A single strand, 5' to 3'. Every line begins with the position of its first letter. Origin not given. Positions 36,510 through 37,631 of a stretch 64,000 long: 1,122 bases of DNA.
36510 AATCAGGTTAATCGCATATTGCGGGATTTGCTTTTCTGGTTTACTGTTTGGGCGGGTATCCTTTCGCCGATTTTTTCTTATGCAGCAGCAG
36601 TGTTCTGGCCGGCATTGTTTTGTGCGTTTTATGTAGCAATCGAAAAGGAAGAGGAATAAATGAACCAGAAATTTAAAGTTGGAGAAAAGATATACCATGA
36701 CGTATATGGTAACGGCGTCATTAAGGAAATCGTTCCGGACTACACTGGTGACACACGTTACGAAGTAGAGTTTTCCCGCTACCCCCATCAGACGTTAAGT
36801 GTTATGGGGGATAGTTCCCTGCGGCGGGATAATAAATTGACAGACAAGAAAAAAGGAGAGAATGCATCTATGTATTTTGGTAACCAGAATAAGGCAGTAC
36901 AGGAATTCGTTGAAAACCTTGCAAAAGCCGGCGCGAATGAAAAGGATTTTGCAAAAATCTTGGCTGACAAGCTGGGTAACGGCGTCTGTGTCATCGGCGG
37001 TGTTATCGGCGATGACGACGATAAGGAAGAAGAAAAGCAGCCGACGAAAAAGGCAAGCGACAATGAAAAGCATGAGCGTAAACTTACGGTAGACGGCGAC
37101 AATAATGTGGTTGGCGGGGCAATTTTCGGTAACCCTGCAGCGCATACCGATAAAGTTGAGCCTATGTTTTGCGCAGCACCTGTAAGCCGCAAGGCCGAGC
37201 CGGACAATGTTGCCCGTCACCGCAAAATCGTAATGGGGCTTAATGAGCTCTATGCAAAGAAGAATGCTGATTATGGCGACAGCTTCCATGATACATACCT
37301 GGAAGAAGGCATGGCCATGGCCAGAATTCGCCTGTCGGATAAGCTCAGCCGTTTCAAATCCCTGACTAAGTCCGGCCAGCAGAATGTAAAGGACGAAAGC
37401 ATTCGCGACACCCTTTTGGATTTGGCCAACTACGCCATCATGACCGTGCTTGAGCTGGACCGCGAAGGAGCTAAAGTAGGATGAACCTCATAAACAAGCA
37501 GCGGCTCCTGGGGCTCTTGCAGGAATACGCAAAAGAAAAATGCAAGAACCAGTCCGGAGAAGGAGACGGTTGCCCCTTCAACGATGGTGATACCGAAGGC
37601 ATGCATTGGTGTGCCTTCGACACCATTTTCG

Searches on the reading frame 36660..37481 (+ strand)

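Call 60: search_protein_families(library=phrogs, proteins=[window:36660-37481:+], max_evalue=0.00001)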
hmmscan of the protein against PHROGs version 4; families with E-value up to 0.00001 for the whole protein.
window:36660-37481:+ (274 aa): 1 family
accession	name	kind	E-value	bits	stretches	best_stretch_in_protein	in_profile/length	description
phrog_1485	-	unknown function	1.1e-28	101.4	1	179-270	14-104/238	-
